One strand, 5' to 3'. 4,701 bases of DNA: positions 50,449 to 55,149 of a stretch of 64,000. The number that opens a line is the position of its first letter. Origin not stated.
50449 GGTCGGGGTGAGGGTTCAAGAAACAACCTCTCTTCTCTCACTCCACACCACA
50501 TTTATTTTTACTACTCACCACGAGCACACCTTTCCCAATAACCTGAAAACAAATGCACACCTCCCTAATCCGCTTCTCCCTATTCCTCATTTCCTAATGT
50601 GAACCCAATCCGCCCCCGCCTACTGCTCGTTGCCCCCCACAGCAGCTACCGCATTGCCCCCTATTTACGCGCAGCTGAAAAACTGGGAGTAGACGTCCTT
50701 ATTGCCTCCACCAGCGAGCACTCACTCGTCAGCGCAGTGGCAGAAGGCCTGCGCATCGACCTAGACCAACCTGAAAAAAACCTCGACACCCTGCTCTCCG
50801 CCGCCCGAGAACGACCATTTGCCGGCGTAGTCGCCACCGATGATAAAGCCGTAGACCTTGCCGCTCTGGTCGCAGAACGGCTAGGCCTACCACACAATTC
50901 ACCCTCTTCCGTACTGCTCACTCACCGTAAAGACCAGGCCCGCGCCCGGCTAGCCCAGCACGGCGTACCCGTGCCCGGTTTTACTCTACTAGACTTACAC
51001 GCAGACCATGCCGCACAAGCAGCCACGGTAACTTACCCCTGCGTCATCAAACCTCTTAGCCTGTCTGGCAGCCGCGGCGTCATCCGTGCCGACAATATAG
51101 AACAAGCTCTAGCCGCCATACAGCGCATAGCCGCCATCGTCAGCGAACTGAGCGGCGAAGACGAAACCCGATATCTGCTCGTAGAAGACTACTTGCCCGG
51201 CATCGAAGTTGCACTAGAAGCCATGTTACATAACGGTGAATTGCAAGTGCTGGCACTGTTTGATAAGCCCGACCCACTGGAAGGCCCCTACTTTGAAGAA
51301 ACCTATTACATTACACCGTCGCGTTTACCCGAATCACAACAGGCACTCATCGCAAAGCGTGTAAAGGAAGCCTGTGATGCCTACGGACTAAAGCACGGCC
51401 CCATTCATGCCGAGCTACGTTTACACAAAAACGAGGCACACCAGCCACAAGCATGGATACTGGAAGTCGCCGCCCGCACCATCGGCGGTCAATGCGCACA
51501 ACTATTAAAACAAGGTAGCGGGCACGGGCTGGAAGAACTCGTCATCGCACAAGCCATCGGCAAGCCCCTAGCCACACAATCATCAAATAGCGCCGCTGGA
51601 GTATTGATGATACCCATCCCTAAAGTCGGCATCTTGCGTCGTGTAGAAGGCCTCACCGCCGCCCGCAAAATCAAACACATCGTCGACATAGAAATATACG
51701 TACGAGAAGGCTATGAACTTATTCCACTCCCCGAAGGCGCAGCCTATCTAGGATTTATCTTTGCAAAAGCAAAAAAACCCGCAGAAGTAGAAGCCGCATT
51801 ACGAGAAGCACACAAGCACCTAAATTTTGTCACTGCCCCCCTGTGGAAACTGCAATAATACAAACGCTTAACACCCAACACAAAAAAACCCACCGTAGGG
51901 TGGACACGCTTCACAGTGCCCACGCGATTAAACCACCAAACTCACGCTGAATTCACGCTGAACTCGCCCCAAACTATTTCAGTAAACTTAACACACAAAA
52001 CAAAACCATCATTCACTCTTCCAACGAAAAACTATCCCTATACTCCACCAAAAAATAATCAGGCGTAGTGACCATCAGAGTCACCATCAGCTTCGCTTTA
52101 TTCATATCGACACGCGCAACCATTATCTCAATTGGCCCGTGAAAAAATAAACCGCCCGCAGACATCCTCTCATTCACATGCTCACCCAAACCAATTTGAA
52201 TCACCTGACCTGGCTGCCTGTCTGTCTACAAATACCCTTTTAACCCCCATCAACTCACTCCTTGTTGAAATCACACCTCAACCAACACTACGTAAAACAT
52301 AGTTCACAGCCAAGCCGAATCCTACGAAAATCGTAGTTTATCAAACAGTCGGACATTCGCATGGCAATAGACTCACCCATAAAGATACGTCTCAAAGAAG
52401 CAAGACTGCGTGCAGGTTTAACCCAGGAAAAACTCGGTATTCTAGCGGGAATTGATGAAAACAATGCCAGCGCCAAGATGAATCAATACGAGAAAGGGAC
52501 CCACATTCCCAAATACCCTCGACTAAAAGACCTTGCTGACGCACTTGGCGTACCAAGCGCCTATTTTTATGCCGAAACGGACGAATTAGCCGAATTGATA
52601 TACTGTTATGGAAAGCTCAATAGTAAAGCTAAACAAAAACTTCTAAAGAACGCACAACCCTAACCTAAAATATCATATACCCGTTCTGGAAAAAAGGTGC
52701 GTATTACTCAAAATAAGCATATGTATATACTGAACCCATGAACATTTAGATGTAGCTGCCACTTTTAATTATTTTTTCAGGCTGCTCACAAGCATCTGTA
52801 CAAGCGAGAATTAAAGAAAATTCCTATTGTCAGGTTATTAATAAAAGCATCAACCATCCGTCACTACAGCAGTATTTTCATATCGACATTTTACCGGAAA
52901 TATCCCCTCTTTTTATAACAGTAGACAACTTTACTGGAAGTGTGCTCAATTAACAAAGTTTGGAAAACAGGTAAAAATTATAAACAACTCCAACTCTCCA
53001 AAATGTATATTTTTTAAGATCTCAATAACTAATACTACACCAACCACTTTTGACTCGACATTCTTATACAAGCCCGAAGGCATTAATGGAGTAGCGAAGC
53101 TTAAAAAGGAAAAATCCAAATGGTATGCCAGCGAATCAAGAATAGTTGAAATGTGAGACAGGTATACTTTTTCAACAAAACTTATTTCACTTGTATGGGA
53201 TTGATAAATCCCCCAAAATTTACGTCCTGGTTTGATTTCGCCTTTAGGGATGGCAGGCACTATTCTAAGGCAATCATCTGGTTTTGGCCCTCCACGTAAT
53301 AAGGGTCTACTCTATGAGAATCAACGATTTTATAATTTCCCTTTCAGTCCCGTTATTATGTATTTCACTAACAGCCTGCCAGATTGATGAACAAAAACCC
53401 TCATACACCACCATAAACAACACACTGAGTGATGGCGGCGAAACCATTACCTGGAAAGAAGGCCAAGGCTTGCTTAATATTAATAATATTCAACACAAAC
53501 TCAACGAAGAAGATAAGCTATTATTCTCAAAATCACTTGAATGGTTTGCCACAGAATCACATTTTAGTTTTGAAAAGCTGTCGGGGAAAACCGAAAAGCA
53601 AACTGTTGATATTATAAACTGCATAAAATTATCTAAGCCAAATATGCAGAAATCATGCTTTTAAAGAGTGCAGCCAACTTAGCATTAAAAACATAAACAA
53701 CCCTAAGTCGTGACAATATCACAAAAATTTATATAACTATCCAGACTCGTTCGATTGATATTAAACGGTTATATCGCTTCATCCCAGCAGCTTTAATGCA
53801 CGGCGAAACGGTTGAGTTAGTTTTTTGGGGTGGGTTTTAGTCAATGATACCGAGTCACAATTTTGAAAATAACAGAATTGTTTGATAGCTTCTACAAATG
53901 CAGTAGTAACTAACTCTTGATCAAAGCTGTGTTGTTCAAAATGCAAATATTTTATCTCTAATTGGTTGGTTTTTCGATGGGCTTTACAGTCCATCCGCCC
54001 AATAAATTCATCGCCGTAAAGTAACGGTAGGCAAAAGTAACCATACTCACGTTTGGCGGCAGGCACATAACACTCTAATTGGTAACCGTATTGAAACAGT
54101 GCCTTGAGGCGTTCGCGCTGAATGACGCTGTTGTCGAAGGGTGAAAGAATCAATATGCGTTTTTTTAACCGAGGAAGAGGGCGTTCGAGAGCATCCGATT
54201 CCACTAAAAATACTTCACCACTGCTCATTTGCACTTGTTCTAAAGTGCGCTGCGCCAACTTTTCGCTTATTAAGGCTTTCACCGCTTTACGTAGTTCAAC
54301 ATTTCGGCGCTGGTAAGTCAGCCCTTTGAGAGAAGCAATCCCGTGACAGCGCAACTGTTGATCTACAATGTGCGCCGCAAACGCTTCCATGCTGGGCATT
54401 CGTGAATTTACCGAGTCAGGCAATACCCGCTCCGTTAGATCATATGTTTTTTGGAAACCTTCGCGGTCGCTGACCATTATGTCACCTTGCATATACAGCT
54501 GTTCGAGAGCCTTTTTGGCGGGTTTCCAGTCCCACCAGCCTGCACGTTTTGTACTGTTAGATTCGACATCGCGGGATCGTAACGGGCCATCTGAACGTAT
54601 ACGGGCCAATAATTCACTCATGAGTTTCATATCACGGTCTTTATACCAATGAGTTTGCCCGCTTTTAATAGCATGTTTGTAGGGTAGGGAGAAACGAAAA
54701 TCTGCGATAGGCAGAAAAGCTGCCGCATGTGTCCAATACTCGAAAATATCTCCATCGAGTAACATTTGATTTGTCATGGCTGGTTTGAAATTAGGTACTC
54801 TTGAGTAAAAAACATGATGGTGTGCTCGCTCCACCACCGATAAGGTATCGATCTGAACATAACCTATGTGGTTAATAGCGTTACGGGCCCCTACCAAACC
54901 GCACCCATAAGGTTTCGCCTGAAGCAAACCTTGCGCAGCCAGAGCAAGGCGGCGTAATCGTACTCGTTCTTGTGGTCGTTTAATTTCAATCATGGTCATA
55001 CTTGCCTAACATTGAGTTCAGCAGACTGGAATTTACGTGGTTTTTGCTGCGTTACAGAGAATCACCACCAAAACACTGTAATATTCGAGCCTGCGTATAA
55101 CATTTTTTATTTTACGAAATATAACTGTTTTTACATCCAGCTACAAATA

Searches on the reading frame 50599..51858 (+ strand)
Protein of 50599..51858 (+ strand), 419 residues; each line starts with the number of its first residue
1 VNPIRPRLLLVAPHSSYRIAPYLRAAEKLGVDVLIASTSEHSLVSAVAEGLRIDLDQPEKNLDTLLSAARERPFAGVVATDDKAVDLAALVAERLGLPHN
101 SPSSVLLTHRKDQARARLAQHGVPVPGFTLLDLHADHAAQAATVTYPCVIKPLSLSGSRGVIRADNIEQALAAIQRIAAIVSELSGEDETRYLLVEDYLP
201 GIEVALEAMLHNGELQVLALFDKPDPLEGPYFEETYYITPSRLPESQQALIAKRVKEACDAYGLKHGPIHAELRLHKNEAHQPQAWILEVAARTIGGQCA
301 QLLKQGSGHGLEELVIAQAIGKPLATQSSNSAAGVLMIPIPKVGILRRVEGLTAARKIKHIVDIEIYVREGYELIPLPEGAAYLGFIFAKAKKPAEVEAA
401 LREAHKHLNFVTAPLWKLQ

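Call 11: search_protein_families(library=pfam, proteins=[window:50599-51858:+], max_evalue=0.00001)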
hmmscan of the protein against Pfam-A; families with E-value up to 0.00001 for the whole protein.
window:50599-51858:+ (419 aa): 4 families
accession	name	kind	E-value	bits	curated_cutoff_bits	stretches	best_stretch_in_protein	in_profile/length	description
PF13535.11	ATP-grasp_4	-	2.8e-28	99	27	1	145-300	2-158/160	ATP-grasp domain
PF18603.7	LAL_C2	-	2.2e-15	57.1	29.4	1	337-412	2-77/78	L-amino acid ligase C-terminal domain 2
PF18130.6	ATPgrasp_N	-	3e-11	44.2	27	1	24-99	2-81/81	ATP-grasp N-terminal domain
PF01071.24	GARS_A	-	8.5e-07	29.4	27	1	111-217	3-107/194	Phosphoribosylglycinamide synthetase, ATP-grasp (A) domain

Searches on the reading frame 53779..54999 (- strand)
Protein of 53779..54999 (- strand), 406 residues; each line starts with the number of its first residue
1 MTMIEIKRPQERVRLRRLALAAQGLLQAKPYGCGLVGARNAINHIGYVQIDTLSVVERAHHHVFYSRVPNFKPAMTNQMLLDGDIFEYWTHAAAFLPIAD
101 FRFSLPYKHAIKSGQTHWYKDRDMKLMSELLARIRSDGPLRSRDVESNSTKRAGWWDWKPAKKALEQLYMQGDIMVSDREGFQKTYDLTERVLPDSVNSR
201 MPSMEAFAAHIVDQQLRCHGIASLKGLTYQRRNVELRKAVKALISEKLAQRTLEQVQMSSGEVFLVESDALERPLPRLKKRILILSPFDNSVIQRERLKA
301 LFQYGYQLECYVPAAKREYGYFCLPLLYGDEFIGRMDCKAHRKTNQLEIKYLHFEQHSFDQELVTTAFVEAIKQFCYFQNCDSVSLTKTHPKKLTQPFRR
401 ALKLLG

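Call 11: search_protein_families(library=pfam, proteins=[window:53779-54999:-], max_evalue=0.00001)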
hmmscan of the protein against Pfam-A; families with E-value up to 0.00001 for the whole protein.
window:53779-54999:- (406 aa): 1 family
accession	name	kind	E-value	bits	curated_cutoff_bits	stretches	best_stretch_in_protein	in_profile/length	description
PF06224.18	AlkZ-like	-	7.4e-68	230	25.9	1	42-356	1-314/329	DNA glycosylase AlkZ-like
